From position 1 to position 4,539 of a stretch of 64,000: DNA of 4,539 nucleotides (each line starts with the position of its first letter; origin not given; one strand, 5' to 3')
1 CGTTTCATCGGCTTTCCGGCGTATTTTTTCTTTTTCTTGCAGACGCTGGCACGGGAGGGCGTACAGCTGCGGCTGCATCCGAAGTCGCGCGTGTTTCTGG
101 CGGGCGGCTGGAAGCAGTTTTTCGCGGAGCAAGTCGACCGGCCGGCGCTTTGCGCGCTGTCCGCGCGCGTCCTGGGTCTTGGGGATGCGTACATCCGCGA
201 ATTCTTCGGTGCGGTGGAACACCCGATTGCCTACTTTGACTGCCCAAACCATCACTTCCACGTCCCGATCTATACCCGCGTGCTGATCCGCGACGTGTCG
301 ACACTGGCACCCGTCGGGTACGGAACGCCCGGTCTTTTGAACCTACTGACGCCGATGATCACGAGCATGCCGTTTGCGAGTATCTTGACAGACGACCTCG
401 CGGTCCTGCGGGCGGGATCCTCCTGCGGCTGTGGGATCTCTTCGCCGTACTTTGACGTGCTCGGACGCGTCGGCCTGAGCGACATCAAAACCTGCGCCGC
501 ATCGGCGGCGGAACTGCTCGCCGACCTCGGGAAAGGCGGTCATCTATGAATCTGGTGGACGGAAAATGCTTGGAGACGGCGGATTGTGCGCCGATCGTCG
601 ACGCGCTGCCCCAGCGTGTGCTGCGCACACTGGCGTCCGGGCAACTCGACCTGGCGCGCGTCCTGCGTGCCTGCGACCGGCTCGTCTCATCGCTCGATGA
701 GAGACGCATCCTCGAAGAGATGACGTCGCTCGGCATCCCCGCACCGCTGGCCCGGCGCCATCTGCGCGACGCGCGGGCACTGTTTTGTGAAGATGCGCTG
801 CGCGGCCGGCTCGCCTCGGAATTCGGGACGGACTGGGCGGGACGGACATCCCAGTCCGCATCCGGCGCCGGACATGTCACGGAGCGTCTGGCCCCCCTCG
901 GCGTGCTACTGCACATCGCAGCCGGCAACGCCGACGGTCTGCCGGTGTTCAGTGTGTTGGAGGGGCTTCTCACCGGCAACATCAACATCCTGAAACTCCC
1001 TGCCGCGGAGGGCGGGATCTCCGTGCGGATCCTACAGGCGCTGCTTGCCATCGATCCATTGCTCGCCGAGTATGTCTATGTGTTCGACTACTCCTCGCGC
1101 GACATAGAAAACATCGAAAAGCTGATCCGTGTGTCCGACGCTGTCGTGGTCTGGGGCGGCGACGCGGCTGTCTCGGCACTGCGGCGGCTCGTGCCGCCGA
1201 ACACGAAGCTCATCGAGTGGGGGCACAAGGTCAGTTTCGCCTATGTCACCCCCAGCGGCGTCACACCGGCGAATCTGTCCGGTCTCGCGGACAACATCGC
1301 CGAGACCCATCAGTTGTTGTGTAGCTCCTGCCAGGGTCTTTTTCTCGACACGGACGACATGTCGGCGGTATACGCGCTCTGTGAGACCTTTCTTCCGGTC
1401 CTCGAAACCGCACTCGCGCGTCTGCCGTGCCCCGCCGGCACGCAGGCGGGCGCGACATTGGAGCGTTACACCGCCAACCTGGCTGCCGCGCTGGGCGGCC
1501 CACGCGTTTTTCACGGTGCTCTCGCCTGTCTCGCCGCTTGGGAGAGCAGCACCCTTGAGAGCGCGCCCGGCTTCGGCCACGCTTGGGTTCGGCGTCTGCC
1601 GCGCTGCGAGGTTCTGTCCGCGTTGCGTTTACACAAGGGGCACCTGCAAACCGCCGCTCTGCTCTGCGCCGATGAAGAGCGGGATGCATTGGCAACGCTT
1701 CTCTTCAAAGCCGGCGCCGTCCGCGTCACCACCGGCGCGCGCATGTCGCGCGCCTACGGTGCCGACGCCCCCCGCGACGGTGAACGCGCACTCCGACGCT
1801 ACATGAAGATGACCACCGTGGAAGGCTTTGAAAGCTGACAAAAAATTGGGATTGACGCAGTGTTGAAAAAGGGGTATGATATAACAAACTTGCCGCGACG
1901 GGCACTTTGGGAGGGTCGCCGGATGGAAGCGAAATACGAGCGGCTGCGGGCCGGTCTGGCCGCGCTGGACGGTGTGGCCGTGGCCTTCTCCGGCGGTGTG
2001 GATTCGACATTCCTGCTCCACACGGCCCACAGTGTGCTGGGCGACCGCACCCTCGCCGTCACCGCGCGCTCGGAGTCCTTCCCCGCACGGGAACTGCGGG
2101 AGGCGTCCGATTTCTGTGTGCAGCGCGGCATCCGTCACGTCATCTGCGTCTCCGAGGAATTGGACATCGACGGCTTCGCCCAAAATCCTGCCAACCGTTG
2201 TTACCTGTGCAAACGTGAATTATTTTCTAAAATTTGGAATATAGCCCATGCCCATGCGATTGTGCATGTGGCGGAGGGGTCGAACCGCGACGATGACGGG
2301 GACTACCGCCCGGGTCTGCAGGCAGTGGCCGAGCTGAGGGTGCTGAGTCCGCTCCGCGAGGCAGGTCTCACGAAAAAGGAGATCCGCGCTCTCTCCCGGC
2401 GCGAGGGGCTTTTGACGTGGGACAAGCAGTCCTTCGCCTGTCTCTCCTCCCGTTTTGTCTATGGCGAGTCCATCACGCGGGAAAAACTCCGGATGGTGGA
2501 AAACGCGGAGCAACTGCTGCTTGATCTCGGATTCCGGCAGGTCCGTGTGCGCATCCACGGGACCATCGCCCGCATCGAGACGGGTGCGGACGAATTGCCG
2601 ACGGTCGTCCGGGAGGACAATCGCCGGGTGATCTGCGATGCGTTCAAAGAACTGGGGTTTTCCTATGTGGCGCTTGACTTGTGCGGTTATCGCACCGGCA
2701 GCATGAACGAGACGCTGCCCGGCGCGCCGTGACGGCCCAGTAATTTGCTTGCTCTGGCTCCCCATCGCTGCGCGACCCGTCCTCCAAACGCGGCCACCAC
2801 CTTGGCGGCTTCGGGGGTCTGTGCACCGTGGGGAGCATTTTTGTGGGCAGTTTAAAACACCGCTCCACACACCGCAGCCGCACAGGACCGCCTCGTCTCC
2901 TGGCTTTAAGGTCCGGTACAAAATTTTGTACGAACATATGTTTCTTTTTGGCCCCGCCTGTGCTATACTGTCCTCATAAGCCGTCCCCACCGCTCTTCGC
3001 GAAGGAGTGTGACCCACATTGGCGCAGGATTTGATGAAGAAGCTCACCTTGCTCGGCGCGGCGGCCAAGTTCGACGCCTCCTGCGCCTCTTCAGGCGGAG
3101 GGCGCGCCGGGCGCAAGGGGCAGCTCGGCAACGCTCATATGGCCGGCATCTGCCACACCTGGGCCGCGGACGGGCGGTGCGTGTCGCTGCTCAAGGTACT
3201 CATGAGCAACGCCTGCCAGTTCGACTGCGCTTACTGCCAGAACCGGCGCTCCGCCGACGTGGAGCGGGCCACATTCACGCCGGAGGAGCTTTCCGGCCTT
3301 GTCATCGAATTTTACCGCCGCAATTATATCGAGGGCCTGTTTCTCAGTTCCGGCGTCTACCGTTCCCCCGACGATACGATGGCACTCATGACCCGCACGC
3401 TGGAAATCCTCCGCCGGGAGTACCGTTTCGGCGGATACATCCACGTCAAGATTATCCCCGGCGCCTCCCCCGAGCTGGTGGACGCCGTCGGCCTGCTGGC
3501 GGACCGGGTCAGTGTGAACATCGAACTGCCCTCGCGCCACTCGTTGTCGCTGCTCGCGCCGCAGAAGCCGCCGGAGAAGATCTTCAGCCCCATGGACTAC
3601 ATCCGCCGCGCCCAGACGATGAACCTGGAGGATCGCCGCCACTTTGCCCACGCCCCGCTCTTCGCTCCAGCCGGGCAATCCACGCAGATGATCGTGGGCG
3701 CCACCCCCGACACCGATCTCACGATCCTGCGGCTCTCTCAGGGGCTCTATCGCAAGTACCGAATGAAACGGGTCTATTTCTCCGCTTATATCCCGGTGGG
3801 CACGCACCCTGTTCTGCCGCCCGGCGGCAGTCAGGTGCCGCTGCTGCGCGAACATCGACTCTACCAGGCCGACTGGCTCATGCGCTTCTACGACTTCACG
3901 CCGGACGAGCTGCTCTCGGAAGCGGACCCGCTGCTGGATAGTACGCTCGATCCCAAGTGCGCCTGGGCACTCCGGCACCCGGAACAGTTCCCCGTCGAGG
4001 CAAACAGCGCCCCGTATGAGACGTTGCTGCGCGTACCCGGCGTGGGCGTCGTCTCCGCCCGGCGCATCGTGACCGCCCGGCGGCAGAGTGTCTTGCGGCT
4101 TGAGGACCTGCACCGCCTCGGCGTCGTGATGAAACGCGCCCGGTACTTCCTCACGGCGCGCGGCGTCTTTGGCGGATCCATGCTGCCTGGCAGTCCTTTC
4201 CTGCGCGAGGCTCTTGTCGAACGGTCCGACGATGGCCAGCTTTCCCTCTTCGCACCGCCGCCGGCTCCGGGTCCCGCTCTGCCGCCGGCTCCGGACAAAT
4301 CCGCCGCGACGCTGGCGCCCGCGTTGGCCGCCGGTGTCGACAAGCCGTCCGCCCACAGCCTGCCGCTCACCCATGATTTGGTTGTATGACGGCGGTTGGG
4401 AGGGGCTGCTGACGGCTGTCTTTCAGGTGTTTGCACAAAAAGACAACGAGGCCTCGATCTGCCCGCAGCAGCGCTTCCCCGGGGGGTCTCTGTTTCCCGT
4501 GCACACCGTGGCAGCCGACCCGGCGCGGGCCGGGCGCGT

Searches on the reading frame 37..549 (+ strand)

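Call 70: search_protein_families(library=pfam, proteins=[window:37-549:+], max_evalue=0.0001)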
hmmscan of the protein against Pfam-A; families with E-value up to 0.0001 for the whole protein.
window:37-549:+ (170 aa): 1 family
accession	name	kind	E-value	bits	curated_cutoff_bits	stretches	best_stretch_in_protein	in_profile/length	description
PF04443.18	LuxE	-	2.8e-22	79.6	24.9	1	3-160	229-389/391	Acyl-protein synthetase, LuxE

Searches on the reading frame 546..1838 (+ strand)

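Call 44: search_protein_families(library=pfam, proteins=[window:546-1838:+], max_evalue=0.00001)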
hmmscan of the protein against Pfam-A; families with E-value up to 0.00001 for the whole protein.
window:546-1838:+ (430 aa): 1 family
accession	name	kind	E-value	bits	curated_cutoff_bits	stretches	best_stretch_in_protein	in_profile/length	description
PF05893.19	LuxC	-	1.1e-44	153.4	21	1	68-420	42-399/401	Acyl-CoA reductase (LuxC)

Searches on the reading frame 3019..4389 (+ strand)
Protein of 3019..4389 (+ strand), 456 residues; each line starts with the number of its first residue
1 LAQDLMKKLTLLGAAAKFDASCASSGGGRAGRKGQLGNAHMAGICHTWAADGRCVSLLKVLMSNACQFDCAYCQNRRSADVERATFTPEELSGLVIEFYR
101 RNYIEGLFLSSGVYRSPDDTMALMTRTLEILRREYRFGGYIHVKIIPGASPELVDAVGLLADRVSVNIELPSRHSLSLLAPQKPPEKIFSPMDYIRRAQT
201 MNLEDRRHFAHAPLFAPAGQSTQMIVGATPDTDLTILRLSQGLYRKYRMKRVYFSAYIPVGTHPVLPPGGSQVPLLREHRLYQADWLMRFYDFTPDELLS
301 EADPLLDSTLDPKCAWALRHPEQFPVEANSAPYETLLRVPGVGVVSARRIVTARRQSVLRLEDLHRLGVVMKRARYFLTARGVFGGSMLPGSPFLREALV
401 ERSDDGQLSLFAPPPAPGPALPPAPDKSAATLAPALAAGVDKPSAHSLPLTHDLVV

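Call 44: search_protein_families(library=pfam, proteins=[window:3019-4389:+], max_evalue=0.00001)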
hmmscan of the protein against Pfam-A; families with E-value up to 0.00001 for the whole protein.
window:3019-4389:+ (456 aa): 1 family
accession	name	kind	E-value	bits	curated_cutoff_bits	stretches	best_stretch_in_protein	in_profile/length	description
PF04055.27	Radical_SAM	-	8.5e-08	33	29.5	1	61-198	2-139/166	Radical SAM superfamily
